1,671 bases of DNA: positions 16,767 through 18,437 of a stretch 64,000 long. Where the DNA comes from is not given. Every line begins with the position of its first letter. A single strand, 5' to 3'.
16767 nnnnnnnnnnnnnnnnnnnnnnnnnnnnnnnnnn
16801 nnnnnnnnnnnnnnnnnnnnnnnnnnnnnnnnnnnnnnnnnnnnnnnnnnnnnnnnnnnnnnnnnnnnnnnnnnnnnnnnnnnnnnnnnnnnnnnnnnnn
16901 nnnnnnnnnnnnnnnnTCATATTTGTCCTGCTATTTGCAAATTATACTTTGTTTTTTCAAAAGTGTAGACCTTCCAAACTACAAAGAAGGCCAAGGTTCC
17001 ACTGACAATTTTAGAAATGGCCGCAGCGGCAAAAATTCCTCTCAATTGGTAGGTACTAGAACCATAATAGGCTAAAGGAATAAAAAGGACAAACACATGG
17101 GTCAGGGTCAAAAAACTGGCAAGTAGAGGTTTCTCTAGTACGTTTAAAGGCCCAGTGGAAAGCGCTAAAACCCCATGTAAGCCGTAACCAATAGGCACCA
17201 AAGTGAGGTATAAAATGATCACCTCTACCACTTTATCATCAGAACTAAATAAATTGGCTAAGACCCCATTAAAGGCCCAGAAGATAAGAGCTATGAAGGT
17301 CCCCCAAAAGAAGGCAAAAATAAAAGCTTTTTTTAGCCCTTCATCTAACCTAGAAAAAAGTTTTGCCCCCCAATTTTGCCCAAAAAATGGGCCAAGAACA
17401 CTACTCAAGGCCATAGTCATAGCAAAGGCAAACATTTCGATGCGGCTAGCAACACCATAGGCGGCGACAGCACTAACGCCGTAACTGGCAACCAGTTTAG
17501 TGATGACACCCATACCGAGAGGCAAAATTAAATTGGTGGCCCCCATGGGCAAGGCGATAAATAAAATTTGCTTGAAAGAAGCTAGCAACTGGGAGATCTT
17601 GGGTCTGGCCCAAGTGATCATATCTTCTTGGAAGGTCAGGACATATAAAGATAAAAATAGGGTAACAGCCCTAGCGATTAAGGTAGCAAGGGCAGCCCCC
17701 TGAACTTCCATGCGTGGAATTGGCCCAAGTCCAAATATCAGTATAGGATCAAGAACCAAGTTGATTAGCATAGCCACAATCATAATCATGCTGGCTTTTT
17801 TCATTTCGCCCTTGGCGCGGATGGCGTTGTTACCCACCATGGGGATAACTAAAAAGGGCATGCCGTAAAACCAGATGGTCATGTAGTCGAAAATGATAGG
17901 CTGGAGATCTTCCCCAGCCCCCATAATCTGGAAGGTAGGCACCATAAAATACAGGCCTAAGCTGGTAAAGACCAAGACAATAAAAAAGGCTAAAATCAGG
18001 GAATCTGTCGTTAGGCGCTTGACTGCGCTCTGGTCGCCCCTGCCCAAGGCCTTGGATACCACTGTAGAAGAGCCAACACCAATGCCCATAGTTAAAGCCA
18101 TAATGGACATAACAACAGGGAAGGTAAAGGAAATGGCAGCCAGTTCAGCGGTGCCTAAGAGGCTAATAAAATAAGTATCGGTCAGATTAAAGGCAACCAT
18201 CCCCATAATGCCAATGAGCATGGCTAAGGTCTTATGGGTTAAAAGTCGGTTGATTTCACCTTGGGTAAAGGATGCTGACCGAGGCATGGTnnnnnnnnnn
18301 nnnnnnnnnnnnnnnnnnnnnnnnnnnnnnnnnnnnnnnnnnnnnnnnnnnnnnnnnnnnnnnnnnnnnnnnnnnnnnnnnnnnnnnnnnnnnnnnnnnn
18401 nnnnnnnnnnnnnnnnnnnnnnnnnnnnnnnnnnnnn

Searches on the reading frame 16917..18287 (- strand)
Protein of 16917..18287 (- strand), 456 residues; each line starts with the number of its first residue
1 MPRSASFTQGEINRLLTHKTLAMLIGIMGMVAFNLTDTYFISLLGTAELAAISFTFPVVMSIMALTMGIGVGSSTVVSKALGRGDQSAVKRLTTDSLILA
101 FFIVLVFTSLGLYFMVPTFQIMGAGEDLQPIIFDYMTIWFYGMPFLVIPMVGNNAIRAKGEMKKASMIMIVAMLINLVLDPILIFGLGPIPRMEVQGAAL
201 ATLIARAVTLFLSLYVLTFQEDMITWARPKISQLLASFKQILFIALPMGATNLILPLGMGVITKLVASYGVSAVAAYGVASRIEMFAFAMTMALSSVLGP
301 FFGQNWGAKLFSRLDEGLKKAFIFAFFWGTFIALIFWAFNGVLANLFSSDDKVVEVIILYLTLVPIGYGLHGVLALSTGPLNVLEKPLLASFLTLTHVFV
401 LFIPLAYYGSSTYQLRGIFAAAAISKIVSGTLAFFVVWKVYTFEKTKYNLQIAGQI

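Call 23: search_protein_families(library=pfam, proteins=[window:16917-18287:-], max_evalue=0.00001)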
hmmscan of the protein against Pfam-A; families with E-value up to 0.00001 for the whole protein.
window:16917-18287:- (456 aa): 1 family
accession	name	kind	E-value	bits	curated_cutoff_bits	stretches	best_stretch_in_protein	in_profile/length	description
PF01554.23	MatE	-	2.9e-42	144.5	24.9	2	27-182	6-161/161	MatE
